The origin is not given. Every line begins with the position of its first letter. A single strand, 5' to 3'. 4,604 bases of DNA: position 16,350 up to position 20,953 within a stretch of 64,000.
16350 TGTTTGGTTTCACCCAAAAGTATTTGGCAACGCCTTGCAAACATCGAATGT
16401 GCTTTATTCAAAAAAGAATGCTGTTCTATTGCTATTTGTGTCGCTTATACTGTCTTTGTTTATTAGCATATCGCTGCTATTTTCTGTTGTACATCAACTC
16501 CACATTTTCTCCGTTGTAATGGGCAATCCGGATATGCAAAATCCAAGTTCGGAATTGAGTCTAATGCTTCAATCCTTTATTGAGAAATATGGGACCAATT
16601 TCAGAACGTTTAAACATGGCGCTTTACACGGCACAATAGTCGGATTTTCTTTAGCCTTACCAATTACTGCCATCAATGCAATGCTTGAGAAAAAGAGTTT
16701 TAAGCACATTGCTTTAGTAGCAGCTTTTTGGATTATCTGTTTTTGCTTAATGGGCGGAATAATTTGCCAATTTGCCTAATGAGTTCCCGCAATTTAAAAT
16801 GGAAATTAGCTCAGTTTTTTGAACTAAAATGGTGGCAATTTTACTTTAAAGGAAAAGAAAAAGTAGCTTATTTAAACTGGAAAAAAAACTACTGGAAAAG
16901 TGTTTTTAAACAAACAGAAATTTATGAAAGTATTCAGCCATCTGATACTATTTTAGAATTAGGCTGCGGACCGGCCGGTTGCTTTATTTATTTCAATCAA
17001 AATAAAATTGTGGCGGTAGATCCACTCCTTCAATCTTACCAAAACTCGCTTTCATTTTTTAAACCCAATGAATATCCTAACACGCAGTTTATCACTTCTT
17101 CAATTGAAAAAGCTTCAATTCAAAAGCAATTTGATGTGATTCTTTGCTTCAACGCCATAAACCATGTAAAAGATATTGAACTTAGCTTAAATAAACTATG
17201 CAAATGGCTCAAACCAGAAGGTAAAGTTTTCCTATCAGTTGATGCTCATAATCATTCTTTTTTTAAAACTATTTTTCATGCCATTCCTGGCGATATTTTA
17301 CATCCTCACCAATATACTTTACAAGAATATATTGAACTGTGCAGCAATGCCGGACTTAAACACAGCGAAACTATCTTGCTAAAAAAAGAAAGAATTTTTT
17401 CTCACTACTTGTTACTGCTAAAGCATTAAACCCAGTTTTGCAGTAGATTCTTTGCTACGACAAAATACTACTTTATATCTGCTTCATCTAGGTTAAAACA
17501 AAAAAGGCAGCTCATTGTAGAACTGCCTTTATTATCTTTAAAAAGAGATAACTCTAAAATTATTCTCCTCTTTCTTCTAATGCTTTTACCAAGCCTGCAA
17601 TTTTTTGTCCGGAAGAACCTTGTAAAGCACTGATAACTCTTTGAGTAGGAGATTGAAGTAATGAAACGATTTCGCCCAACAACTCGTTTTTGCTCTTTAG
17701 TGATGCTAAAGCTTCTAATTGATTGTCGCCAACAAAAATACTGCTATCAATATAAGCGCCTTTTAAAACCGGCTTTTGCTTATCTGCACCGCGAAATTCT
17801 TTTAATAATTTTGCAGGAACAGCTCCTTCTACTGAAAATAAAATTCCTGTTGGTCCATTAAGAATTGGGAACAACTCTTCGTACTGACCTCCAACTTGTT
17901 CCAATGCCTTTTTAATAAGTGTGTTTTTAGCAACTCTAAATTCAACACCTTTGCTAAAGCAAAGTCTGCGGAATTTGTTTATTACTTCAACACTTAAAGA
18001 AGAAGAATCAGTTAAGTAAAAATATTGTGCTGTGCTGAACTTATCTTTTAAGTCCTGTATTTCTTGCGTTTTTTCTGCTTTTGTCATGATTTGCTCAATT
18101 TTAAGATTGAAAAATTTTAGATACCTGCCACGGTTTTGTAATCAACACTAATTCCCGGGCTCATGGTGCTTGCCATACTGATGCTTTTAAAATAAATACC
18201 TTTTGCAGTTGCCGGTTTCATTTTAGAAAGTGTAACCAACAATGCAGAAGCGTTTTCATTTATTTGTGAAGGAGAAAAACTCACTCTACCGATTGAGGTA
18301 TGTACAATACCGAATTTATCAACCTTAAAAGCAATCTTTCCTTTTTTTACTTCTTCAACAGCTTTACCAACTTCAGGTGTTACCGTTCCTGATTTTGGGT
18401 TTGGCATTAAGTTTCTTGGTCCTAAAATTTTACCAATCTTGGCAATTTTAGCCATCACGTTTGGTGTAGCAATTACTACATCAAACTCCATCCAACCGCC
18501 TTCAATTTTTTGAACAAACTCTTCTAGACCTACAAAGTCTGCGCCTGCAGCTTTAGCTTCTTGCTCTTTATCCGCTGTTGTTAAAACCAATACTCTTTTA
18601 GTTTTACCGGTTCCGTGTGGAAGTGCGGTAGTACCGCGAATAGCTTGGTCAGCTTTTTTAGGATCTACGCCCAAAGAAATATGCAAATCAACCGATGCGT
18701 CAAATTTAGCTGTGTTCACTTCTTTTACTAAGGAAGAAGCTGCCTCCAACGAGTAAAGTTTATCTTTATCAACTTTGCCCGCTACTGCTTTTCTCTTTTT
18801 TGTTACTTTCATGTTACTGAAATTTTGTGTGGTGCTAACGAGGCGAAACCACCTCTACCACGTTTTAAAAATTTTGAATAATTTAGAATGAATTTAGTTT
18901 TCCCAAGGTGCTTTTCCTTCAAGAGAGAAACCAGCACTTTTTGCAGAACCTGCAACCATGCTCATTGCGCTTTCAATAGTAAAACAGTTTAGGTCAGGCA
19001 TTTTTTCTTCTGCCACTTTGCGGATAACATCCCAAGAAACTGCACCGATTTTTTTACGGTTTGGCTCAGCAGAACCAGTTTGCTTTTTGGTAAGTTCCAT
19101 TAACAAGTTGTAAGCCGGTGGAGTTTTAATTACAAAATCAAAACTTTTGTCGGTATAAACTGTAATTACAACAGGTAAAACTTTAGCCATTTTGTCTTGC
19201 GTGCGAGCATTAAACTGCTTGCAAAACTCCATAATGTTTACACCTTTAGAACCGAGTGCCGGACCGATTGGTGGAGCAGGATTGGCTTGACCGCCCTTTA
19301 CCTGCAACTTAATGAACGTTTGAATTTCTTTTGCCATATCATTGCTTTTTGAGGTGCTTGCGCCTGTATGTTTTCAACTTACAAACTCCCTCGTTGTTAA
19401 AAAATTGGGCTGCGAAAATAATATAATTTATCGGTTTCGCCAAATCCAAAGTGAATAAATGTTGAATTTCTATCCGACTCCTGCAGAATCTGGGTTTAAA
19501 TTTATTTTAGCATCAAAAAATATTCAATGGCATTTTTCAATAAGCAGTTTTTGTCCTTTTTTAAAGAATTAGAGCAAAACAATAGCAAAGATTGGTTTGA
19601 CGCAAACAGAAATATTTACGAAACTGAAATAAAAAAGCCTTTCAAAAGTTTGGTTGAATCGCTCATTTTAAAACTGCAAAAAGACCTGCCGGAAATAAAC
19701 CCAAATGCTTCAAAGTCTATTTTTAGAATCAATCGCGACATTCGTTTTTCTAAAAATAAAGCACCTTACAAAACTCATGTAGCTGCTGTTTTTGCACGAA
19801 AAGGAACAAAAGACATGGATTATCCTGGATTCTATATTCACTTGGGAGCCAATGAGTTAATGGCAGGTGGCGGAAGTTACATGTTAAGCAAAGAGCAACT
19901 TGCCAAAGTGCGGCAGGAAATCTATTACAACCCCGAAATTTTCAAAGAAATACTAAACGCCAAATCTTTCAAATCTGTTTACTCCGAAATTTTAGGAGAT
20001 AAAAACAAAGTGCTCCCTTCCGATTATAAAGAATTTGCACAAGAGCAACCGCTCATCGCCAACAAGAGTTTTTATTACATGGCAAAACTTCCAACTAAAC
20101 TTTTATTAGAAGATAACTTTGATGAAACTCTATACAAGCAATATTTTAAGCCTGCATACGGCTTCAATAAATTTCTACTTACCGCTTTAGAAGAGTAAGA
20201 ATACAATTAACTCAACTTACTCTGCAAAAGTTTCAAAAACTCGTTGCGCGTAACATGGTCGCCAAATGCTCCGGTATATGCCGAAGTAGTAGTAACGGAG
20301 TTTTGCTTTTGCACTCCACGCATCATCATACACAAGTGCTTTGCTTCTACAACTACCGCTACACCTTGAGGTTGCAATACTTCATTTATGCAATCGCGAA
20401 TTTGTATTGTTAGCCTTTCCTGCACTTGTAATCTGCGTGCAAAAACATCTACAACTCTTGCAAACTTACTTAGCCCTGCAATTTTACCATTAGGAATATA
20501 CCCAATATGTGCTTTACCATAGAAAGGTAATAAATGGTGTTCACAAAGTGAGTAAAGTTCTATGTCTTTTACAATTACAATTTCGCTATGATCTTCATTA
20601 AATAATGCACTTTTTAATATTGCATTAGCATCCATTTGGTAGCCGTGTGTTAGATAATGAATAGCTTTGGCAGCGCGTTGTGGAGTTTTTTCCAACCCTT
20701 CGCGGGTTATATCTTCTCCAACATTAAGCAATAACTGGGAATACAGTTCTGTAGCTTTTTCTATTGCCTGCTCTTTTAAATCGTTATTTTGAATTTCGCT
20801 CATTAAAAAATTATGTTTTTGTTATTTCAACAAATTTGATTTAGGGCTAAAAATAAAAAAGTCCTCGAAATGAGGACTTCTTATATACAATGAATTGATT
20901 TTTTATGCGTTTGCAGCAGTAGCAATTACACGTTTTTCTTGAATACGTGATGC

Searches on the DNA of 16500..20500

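Call 41: search_rna_families(source=window, start=16500, end=20500, threshold=evalue, max_evalue=1)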
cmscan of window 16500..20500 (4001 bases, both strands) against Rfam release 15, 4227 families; matches with E-value up to 1: 4.
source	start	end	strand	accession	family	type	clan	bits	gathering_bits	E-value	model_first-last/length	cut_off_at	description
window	17496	17630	-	RF04182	GibS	Gene; sRNA;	-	26.9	115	0.91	1-142/142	no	GibS sRNA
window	17493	17578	-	RF00558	L20_leader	Cis-reg; leader;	-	24.1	58.7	0.13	1-127/127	no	Ribosomal protein L20 leader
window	17498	17551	-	RF01489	sbrA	Gene; sRNA;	-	23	45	0.17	1-71/71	no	Listeria sRNA sbrA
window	17270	17340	-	RF01761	wcaG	Cis-reg;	-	22.3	42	0.46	1-98/98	no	wcaG RNA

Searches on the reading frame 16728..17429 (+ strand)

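Call 7: search_protein_families(library=pfam, proteins=[window:16728-17429:+])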
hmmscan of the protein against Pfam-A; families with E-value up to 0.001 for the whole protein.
window:16728-17429:+ (233 aa): 5 families
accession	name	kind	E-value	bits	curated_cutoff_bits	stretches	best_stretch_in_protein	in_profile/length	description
PF13489.12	Methyltransf_23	-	8.9e-13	48.7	27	1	69-211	20-160/164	Methyltransferase domain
PF13847.12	Methyltransf_31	-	1.5e-10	41.3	27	1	71-169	3-109/145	Methyltransferase domain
PF08242.18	Methyltransf_12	-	6.2e-10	40.1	30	1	76-166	1-97/98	Methyltransferase domain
PF08241.18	Methyltransf_11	-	1.2e-09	39.1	21.2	1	76-168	1-94/95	Methyltransferase domain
PF13649.12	Methyltransf_25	-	3.1e-09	37.8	27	1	75-165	1-97/97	Methyltransferase domain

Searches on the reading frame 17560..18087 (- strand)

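Call 7: search_protein_families(library=pfam, proteins=[window:17560-18087:-])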
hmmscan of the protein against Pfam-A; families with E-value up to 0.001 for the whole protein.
window:17560-18087:- (175 aa): 1 family
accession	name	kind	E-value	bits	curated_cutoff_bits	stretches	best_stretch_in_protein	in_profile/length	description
PF00466.25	Ribosomal_L10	-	2.7e-22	79.2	22.8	1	1-98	1-98/100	Ribosomal protein L10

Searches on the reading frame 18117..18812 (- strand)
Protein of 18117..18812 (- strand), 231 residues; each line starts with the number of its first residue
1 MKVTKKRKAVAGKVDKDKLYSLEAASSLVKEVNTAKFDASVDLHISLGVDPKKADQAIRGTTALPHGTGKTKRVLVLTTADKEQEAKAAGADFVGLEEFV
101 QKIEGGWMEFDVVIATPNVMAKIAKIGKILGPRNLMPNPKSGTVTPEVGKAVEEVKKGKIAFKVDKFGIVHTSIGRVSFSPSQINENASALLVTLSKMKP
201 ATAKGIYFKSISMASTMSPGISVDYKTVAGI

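Call 7: search_protein_families(library=pfam, proteins=[window:18117-18812:-])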
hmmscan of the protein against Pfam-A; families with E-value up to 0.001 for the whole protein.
window:18117-18812:- (231 aa): 1 family
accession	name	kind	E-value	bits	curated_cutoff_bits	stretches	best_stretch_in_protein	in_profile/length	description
PF00687.26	Ribosomal_L1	-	8.2e-64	215.3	32.2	1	29-219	1-198/198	Ribosomal protein L1p/L10e family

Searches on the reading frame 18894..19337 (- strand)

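Call 7: search_protein_families(library=pfam, proteins=[window:18894-19337:-])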
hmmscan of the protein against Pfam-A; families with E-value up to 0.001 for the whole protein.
window:18894-19337:- (147 aa): 2 families
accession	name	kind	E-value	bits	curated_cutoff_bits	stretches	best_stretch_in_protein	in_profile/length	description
PF03946.19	Ribosomal_L11_N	-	1.8e-27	95.3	32.9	1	9-66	1-58/58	Ribosomal protein L11, N-terminal domain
PF00298.24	Ribosomal_L11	-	1.1e-19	71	21.4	1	71-136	1-66/69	Ribosomal protein L11, RNA binding domain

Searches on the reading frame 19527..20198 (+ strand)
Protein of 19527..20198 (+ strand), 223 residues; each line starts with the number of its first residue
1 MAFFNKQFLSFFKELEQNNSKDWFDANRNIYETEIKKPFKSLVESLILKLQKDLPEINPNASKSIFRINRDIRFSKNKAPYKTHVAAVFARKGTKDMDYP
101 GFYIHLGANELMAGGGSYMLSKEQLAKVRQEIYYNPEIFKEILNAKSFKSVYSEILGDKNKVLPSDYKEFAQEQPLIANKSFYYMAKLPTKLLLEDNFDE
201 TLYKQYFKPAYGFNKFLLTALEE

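Call 7: search_protein_families(library=pfam, proteins=[window:19527-20198:+])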
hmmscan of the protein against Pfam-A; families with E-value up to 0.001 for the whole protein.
window:19527-20198:+ (223 aa): 1 family
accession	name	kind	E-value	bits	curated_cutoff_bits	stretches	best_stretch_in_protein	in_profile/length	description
PF09365.15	DUF2461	-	2.1e-57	194.8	22.8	1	8-213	2-205/208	Conserved hypothetical protein (DUF2461)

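Call 30: find_encoding_contigs(protein=window:19527-20198:+, flank=6000, max_places=10)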
Protein window:19527-20198:+ (223 aa): 6 contigs read that carry it; 5 places shown.
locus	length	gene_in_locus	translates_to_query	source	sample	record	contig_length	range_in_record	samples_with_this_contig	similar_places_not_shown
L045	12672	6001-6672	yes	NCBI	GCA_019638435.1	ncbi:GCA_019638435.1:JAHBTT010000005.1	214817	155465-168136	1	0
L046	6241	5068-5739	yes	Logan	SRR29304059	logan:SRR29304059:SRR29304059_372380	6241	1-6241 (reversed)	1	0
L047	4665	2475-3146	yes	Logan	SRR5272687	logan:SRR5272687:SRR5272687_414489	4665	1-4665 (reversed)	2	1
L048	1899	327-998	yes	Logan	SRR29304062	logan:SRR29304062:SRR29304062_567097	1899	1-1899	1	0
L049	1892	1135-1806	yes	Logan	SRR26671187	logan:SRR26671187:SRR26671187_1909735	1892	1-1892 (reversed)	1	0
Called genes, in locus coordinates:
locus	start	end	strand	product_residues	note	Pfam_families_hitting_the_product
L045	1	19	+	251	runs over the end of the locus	PF01255:Prenyltransf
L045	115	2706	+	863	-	PF08479:POTRA_2 (faint), PF07244:POTRA, PF01103:Omp85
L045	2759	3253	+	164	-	PF08570:DUF1761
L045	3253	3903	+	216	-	PF13489:Methyltransf_23, PF13847:Methyltransf_31, PF08241:Methyltransf_11, PF08242:Methyltransf_12, PF13649:Methyltransf_25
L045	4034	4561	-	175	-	PF00466:Ribosomal_L10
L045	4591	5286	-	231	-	PF00687:Ribosomal_L1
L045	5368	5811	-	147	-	PF03946:Ribosomal_L11_N, PF00298:Ribosomal_L11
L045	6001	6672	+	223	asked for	PF09365:DUF2461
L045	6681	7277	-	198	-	PF01227:GTP_cyclohydroI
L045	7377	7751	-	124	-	PF01245:Ribosomal_L19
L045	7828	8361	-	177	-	PF02441:Flavoprotein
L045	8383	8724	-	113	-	PF01192:RNA_pol_Rpb6 (weak)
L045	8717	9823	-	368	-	PF13525:YfiO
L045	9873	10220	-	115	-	PF11009:BrxC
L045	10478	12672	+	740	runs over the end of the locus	PF01443:Viral_helicase1 (faint), PF05970:PIF1, PF13245:AAA_19, PF13401:AAA_22 (weak), PF13604:AAA_30, PF14493:HTH_40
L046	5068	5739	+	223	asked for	PF09365:DUF2461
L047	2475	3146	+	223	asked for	PF09365:DUF2461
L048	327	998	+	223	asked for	PF09365:DUF2461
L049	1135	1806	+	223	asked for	PF09365:DUF2461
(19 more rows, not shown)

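Call 33: find_homologous_proteins(query=window:19527-20198:+, max_evalue=1e-40)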
Query window:19527-20198:+ (223 aa): 2236 proteins with E <= 1e-40 among 3491 candidates; the best 120 are listed.
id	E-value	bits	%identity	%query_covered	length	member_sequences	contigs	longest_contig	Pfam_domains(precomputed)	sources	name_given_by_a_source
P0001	9.0e-141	485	100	100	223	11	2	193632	PF09365.16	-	-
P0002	3.0e-119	414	83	100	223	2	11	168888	PF09365.16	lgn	-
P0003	1.4e-105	370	75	100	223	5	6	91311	PF09365.16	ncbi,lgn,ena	ncbi:MAG: DUF2461 domain-containing protein [Chitinophagales bacterium]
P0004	1.4e-102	360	75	94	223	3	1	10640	PF09365.16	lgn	-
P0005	2.9e-98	346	68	100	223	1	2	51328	PF09365.16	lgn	-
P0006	1.2e-94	334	69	99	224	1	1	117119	PF09365.16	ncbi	-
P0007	1.7e-92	327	68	93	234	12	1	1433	PF09365.16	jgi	jgi:uncharacterized protein (TIGR02453 family)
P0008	1.9e-89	317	66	93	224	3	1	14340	PF09365.16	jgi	jgi:uncharacterized protein (TIGR02453 family)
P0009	5.5e-89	316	65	100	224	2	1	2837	PF09365.16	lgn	-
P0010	3.5e-83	297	61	99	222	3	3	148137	PF09365.16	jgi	jgi:uncharacterized protein (TIGR02453 family)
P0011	8.6e-82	292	60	94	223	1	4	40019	PF09365.16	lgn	-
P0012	1.1e-81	292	62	99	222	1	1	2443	PF09365.16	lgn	-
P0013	4.4e-81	290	61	100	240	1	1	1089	PF09365.16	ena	-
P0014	4.5e-81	290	61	99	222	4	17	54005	PF09365.16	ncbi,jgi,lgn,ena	jgi:uncharacterized protein (TIGR02453 family)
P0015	5.5e-81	289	62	99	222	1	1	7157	PF09365.16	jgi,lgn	jgi:uncharacterized protein (TIGR02453 family)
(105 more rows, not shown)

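Call 34: find_encoding_contigs(protein=P0002, flank=8000, max_places=4)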
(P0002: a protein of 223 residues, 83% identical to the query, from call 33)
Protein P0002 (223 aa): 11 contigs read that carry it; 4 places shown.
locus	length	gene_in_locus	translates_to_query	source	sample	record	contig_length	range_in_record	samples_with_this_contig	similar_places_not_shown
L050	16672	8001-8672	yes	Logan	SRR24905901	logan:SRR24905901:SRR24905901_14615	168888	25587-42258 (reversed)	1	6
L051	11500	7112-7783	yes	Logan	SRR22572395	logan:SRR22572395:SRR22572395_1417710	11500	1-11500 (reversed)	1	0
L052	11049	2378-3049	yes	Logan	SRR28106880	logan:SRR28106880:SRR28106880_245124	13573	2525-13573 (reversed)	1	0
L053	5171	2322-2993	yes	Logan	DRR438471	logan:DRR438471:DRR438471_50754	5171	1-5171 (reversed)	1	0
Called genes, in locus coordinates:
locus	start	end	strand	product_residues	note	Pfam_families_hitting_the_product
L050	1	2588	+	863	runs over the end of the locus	PF08479:POTRA_2 (faint), PF07244:POTRA, PF01103:Omp85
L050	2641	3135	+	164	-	PF08570:DUF1761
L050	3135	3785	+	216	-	PF13489:Methyltransf_23, PF13847:Methyltransf_31, PF08241:Methyltransf_11, PF08242:Methyltransf_12, PF13649:Methyltransf_25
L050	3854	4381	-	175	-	PF00466:Ribosomal_L10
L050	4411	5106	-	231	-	PF00687:Ribosomal_L1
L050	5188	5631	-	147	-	PF03946:Ribosomal_L11_N, PF00298:Ribosomal_L11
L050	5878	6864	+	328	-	PF00365:PFK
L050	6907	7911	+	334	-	PF00044:Gp_dh_N, PF02800:Gp_dh_C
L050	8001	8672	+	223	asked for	PF09365:DUF2461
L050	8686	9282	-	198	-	PF01227:GTP_cyclohydroI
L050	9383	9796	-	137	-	PF01245:Ribosomal_L19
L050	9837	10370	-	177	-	PF02441:Flavoprotein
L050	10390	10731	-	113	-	PF01192:RNA_pol_Rpb6 (weak)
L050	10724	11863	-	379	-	PF13525:YfiO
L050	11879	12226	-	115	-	PF11009:BrxC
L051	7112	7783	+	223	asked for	PF09365:DUF2461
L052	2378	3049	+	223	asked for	PF09365:DUF2461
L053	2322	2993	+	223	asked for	PF09365:DUF2461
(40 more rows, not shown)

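Call 35: find_encoding_contigs(protein=P0003, flank=8000, max_places=3)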
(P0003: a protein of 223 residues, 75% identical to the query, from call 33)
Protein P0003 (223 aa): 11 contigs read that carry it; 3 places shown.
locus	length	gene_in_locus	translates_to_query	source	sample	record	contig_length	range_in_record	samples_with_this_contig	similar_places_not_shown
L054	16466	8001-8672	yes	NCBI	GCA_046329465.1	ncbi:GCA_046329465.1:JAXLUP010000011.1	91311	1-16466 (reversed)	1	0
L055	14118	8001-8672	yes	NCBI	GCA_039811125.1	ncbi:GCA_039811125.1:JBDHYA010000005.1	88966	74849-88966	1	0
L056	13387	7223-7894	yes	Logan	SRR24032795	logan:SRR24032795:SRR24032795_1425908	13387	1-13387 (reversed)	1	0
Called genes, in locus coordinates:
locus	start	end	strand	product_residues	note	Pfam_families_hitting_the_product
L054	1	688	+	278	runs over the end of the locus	PF00889:EF_TS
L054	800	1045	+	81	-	-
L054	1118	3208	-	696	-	PF05572:Peptidase_M43, PF18962:Por_Secre_tail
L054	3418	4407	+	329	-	PF00478:IMPDH (faint), PF03060:NMO, PF00977:His_biosynth (weak), PF05690:ThiG (weak)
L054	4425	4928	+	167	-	-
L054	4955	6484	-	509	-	PF12844:HTH_19, PF13443:HTH_26 (faint), PF13560:HTH_31, PF01381:HTH_3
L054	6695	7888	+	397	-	-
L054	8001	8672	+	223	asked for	PF09365:DUF2461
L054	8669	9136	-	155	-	-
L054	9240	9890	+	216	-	PF00072:Response_reg, PF04545:Sigma70_r4 (faint), PF00196:GerE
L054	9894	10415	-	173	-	PF22769:DCD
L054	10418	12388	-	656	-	PF00289:Biotin_carb_N, PF02222:ATP-grasp, PF02655:ATP-grasp_3 (weak), PF02786:CPSase_L_D2, PF07478:Dala_Dala_lig_C, PF02785:Biotin_carb_C, PF21139:BT_MCC_alpha (faint), PF00364:Biotin_lipoyl, +1 more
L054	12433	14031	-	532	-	PF03255:ACCA (faint), PF01039:Carboxyl_trans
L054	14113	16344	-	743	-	PF01443:Viral_helicase1 (faint), PF05970:PIF1, PF13245:AAA_19, PF13401:AAA_22, PF13604:AAA_30, PF14493:HTH_40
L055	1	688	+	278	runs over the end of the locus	PF00889:EF_TS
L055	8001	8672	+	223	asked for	PF09365:DUF2461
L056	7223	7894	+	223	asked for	PF09365:DUF2461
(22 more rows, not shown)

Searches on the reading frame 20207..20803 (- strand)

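Call 7: search_protein_families(library=pfam, proteins=[window:20207-20803:-])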
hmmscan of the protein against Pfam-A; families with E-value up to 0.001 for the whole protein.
window:20207-20803:- (198 aa): 1 family
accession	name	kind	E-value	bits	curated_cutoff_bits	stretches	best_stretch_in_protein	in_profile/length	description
PF01227.27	GTP_cyclohydroI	-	1.2e-73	246.8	27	1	20-193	4-178/179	GTP cyclohydrolase I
